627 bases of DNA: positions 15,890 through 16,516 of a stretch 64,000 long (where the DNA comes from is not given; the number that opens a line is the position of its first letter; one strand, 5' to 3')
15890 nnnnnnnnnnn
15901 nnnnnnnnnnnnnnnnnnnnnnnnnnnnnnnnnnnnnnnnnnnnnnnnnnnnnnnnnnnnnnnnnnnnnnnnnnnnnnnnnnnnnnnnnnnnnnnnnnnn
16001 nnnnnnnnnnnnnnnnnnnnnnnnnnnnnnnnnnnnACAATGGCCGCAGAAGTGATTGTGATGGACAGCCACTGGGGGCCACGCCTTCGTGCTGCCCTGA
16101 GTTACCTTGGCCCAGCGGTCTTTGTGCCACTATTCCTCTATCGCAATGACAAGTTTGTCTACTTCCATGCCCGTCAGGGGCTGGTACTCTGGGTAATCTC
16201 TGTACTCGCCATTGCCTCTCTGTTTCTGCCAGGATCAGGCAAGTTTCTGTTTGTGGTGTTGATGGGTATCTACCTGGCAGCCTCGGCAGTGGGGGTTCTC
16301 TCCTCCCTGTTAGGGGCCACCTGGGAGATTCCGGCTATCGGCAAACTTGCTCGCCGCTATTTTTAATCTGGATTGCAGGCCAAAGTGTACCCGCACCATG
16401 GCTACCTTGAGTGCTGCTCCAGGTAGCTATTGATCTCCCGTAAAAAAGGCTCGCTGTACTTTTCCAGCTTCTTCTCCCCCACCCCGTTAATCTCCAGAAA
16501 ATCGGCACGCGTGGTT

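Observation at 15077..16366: mms6-mmsF-like gene pair in an otherwise housekeeping neighbourhood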

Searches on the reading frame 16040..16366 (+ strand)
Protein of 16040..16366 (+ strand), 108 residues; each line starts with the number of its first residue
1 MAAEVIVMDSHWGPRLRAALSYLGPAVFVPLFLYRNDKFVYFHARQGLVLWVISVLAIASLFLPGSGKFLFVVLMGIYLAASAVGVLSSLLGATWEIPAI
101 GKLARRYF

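Call 3: search_protein_families(library=pfam, proteins=[window:16040-16366:+], max_evalue=0.1)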
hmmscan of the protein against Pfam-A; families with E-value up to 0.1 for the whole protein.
window:16040-16366:+ (108 aa): 1 family
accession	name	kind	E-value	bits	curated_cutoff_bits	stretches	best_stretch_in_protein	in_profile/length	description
PF09685.15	DUF4870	-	0.071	13.6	25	1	28-101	24-104/107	Domain of unknown function (DUF4870)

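Call 4: search_protein_families(library=ncbifam, proteins=[window:16040-16366:+], max_evalue=0.1)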
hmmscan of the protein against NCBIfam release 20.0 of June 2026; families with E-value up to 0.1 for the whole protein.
window:16040-16366:+ (108 aa): 0 families

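Call 18: find_homologous_proteins(query=window:16040-16363:+)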
Query window:16040-16363:+ (108 aa): 15 proteins with E <= 0.001 among 53 candidates.
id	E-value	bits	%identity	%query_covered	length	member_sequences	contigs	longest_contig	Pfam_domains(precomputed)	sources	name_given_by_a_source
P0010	5.1e-62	225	100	100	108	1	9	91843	PF09685.16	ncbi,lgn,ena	-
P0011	9.4e-51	188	80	100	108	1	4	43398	PF09685.16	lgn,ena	-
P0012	4.6e-48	180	76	100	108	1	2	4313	PF09685.16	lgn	-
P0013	9.2e-48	179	76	100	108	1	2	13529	PF09685.16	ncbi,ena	-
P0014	2.4e-47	178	77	100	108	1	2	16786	PF09685.16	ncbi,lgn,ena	-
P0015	2.4e-47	177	74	100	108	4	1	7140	PF09685.16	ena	-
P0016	1.5e-46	175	79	99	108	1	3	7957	-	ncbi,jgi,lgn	jgi:uncharacterized membrane protein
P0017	6.0e-46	173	75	100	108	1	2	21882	PF09685.16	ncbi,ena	-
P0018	5.7e-45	170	74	100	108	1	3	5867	PF09685.16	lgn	-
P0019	9.2e-44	166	72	100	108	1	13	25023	PF09685.16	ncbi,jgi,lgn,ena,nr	ncbi:MAG: hypothetical protein HN842_05390 [Gammaproteobacteria bacterium]|jgi:fumarate reductase su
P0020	1.1e-43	166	69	100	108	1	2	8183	PF09685.16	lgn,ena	-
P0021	2.3e-43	165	69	100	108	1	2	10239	PF09685.16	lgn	-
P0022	2.8e-43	164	71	100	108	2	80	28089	PF09685.16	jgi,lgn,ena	jgi:uncharacterized membrane protein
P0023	1.1e-34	137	74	80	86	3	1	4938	PF09685.16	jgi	jgi:fumarate reductase subunit D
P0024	2.1e-34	136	71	83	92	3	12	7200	-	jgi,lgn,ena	-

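Call 19: find_encoding_contigs(protein=P0011, flank=10000, max_places=2)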
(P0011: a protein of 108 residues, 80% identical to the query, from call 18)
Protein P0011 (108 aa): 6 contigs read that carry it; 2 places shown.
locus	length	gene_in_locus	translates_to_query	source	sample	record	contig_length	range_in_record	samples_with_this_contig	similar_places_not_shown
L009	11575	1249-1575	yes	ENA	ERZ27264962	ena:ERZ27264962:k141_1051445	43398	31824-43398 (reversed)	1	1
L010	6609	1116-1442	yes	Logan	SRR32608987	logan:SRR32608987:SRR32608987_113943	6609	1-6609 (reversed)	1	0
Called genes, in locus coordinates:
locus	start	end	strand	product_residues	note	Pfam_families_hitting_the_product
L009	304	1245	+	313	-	-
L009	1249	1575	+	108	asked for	PF09685:MamF_MmsF (weak)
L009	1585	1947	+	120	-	-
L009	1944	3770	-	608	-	PF00270:DEAD, PF04851:ResIII (weak), PF00271:Helicase_C, PF16124:RecQ_Zn_bind, PF09382:RQC, PF00570:HRDC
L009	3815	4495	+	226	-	PF01168:Ala_racemase_N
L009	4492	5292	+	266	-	PF08543:Phos_pyr_kin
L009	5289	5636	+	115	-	-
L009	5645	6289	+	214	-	PF02581:TMP-TENI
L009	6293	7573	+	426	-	PF00202:Aminotran_3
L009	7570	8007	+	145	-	-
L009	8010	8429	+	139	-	PF09685:MamF_MmsF (weak)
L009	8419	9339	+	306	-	PF01343:Peptidase_S49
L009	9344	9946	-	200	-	PF01810:LysE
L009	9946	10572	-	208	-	PF00072:Response_reg, PF01627:Hpt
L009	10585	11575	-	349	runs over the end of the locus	PF00512:HisKA, PF02518:HATPase_c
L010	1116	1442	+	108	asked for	PF09685:MamF_MmsF (weak)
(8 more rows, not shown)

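Call 20: find_encoding_contigs(protein=P0019, flank=10000, max_places=2)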
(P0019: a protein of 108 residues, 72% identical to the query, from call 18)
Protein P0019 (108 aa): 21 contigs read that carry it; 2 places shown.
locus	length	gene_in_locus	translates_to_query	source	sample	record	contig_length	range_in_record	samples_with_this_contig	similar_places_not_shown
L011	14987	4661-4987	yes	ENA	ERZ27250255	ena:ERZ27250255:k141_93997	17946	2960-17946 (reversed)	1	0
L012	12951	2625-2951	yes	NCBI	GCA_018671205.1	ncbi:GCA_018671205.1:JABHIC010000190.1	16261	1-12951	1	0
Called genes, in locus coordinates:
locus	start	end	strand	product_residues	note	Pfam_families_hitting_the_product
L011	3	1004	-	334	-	?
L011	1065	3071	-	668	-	PF00072:Response_reg, PF00512:HisKA, PF02518:HATPase_c, PF00072:Response_reg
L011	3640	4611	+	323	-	PF00990:GGDEF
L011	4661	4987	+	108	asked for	PF09685:MamF_MmsF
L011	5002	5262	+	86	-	-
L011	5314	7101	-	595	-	-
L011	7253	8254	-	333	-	PF00990:GGDEF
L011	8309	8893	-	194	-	PF26373:MamC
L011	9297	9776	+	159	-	-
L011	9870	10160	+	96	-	-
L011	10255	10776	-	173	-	PF18509:MCR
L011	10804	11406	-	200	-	PF26390:MamS_MamX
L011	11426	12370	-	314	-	PF01545:Cation_efflux, PF16916:ZT_dimer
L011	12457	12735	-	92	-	PF12728:HTH_17 (faint)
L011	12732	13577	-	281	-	PF04011:LemA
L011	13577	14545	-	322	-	-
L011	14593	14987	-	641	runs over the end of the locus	PF00089:Trypsin (weak), PF13365:Trypsin_2, PF01925:TauE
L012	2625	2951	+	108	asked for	PF09685:MamF_MmsF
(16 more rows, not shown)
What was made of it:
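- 16040..16366 (+): 108-aa MamF/MmsF-family membrane protein with three long helices. It is probably translationally coupled, since only 3 nt follow the upstream stop. 69-80% identical homologues (call 18), one of which (P0019, 72%) lies inside a magnetosome gene cluster (call 20).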

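Call 24: find_related_loci(query=A1, collection=genome_contigs, flank=10000)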
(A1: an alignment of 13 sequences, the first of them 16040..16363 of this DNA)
Query A1 (108 aa) in genome_contigs; peptide patterns used: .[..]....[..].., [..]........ (x = any residue, [..] = any of these).
127 stretches matched a pattern; 67 encode a relative of the query (tblastn E <= 1e-3); 65 distinct loci.
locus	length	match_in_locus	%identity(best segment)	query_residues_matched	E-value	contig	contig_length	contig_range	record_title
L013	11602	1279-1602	75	1-108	2e-53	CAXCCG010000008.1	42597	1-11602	MAG TPA_asm: uncultured Gammaproteobacteria bacterium isolate SRR3724456_binner123_Refined_33 genome assembly, contig: E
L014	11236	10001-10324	77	1-108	7e-53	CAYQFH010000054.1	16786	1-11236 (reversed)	MAG TPA_asm: uncultured Piscirickettsiaceae bacterium isolate SRP167671_co2_103 genome assembly, contig: NODE_4498_lengt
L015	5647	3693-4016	73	1-108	2e-50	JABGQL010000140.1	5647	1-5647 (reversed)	MAG: Gammaproteobacteria bacterium isolate co234_bin55 NODE_21597_length_5647_cov_67.037196, whole genome shotgun sequen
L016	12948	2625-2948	72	1-108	6e-49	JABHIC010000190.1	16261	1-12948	MAG: Gammaproteobacteria bacterium isolate SI037_bin54 k141_1252396, whole genome shotgun sequence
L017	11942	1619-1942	75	1-108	1e-44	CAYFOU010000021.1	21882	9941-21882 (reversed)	MAG TPA_asm: uncultured Piscirickettsiaceae bacterium isolate ERP019367_co2_115 genome assembly, contig: NODE_1701_lengt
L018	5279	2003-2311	63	6-108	2e-42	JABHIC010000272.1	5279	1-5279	MAG: Gammaproteobacteria bacterium isolate SI037_bin54 k141_1974886, whole genome shotgun sequence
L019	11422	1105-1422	49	1-106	5e-24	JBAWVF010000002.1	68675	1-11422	MAG: Rhodospirillaceae bacterium isolate ELA004 MAG004_2, whole genome shotgun sequence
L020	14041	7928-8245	48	1-106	8e-24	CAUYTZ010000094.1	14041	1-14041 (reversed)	uncultured Gammaproteobacteria bacterium strain WCLP8 genome assembly, contig: WCLP8_Contig_185, whole genome shotgun se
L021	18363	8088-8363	52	15-106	4e-23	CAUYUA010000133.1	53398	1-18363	Azospirillaceae bacterium strain CCP2-SC5 genome assembly, contig: CCP2SC5_Contig_21, whole genome shotgun sequence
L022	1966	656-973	47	1-106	4e-23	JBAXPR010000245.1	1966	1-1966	MAG: Rhodospirillaceae bacterium isolate ELA536 MAG536_245, whole genome shotgun sequence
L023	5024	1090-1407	47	1-106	5e-23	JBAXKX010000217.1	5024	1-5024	MAG: Rhodospirillaceae bacterium isolate ELA412 MAG412_217, whole genome shotgun sequence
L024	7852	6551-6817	52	18-106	2e-22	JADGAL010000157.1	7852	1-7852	MAG: Alphaproteobacteria bacterium isolate nN3bin14 nN3_bin14_NODE_157_length_7852_cov_9.776828, whole genome shotgun se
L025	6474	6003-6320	47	1-106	2e-22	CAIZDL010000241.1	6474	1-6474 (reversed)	MAG: uncultured Rhodospirillales bacterium isolate Umea3_bin-0647 genome assembly, contig: bin-0647:241/291, whole genom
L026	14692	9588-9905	42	1-106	4e-22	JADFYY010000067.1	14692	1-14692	MAG: Magnetococcales bacterium isolate nHA1bin2 nHA1_bin2_NODE_67_length_14692_cov_4.946220, whole genome shotgun sequen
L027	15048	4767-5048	53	13-106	4e-22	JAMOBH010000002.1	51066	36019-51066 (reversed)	MAG: Magnetococcus sp. YQC-5 contig-110_116, whole genome shotgun sequence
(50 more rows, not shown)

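Call 27: find_homologous_proteins(query=L011:11426-12370:-, max_evalue=1e-60)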
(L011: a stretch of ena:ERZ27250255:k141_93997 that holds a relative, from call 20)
Query L011:11426-12370:- (314 aa): 235 proteins with E <= 1e-60 among 3653 candidates; the best 120 are listed.
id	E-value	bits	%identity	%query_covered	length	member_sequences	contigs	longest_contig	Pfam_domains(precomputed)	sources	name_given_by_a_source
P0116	4.0e-178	609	88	100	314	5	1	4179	PF16916.12,PF01545.27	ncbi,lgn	-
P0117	8.4e-178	608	88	100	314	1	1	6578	PF16916.12,PF01545.27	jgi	jgi:cation diffusion facilitator family transporter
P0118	3.2e-176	603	88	100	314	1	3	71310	PF16916.12,PF01545.27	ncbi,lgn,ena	-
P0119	7.0e-176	602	85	100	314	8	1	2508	PF16916.12,PF01545.27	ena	-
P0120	7.4e-176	602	88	100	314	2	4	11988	PF16916.12,PF01545.27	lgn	-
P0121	9.1e-174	595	88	96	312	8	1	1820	PF16916.12,PF01545.27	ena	-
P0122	3.8e-172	590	85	100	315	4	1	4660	PF16916.12,PF01545.27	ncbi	-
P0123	1.9e-143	495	74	96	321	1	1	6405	PF16916.12,PF01545.27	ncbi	-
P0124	3.3e-141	488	72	94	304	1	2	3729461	PF16916.12,PF01545.27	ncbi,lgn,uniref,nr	ncbi:MAG: magnetosome biogenesis CDF transporter MamB [Gammaproteobacteria bacterium SHHR-1]|uniref:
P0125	3.6e-141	488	74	93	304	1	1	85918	PF16916.12,PF01545.27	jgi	jgi:cation diffusion facilitator family transporter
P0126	9.9e-141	486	71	94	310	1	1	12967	PF16916.12,PF01545.27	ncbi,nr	ncbi:MAG: magnetosome biogenesis CDF transporter MamB [Gammaproteobacteria bacterium]|nr:magnetosome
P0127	5.9e-139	481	72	93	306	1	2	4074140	PF16916.12,PF01545.27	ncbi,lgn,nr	ncbi:magnetosome biogenesis CDF transporter MamB [Ectothiorhodospiraceae bacterium BW-2]|nr:magnetos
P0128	2.1e-138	479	72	94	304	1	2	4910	PF16916.12,PF01545.27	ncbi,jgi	jgi:cation diffusion facilitator family transporter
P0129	6.2e-138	477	69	95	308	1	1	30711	PF16916.12,PF01545.27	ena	-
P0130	7.4e-138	477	71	93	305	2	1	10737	PF16916.12,PF01545.27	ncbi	-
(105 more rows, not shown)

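Call 28: find_encoding_contigs(protein=P0118, flank=10000, max_places=4)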
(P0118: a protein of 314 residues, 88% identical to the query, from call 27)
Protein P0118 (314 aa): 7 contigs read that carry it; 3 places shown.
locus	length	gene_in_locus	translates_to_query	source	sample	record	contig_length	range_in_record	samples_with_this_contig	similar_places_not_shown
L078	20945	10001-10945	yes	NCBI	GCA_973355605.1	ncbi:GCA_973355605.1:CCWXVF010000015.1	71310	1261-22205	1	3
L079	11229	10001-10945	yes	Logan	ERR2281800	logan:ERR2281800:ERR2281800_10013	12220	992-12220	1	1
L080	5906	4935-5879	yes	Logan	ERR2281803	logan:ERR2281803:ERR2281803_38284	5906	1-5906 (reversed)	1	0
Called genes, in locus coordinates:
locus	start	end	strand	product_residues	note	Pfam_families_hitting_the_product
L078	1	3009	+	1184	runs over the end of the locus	PF01855:POR_N, PF17147:PFOR_II, PF01558:POR, PF10371:EKR, PF12837:Fer4_6 (weak), PF12838:Fer4_7, PF13237:Fer4_10, PF13484:Fer4_16, +8 more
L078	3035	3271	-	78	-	PF01455:HupF_HypC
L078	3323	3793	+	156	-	PF01750:HycI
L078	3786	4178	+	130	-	PF04809:HupH_C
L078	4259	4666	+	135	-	PF00072:Response_reg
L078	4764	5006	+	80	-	PF06305:LapA_dom (weak)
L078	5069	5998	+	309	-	PF01545:Cation_efflux, PF16916:ZT_dimer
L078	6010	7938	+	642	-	PF13365:Trypsin_2, PF01925:TauE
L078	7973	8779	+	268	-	PF00515:TPR_1 (faint), PF07719:TPR_2 (faint), PF13174:TPR_6 (faint), PF13424:TPR_12 (faint), PF13428:TPR_14 (faint), PF13431:TPR_17 (faint), PF13432:TPR_16 (faint), PF14559:TPR_19, +3 more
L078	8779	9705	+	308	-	PF04011:LemA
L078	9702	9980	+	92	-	PF12728:HTH_17 (faint)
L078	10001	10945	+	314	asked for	PF01545:Cation_efflux, PF16916:ZT_dimer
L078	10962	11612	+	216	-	PF26390:MamS_MamX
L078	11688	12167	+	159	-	PF18509:MCR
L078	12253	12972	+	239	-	-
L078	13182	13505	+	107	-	PF09685:MamF_MmsF (weak)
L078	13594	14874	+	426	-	PF07690:MFS_1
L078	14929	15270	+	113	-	PF26391:MamI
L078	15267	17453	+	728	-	PF18509:MCR (weak), PF00089:Trypsin, PF13365:Trypsin_2, PF18509:MCR (weak), PF00595:PDZ (weak), PF13180:PDZ_2, PF17820:PDZ_6 (weak), PF13180:PDZ_2 (weak)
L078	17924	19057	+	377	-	-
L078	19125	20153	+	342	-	PF00022:Actin (faint), PF06723:MreB_Mbl, PF25229:Salactin (faint)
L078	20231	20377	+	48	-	-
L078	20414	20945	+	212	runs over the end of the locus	-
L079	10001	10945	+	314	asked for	PF01545:Cation_efflux, PF16916:ZT_dimer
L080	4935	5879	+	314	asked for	PF01545:Cation_efflux, PF16916:ZT_dimer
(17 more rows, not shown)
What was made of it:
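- Contig 15 of the same MAG carries MamM, MamO, MamA, MamQ, an HTH protein, MamB, MamS, MamT, an LG-like protein, MamF, MamH, MamI, MamE and MamK (call 28).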

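Call 29: find_encoding_contigs(protein=P0119, flank=10000, max_places=4)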
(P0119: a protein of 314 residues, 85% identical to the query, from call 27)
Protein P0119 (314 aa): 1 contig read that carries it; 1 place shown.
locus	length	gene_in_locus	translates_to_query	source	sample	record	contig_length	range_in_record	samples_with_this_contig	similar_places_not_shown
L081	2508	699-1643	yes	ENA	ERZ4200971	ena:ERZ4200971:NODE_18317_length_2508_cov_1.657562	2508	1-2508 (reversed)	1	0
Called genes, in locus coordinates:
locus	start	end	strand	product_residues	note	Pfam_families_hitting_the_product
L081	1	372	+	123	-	?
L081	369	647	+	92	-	-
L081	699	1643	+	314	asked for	PF01545:Cation_efflux, PF16916:ZT_dimer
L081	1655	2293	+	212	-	PF26390:MamS_MamX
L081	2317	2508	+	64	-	?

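Call 52: search_protein_families(library=ncbifam, proteins=[L078:13182-13505:+, L078:12253-12972:+, L016:2625-2948:+, L078:17924-19057:+, L078:14929-15270:+], max_evalue=0.01)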
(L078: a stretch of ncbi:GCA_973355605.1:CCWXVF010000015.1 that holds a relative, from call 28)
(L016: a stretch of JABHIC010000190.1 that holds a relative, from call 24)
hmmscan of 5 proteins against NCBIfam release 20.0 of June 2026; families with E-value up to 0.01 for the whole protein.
L078:13182-13505:+ (107 aa): 0 families

L078:12253-12972:+ (239 aa): 3 families
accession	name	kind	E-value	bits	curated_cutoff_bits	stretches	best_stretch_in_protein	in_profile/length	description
NF040917.1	Mms6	equivalog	1.3e-07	31.9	200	1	99-225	29-147/155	magnetic particle specific iron-binding protein Mms6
NF040916.1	MamD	equivalog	0.00023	20.5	100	1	115-228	199-309/318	magnetosome protein MamD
NF053549.1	FtsL_Actino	equivalog_domain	0.0055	16.6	55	0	187-236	8-57/83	cell division protein FtsL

L016:2625-2948:+ (108 aa): 0 families

L078:17924-19057:+ (377 aa): 0 families

L078:14929-15270:+ (113 aa): 1 family
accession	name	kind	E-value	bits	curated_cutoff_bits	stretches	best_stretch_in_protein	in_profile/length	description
NF040963.1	MamI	equivalog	1.3e-24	85.9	80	1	1-63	1-63/69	magnetosome protein MamI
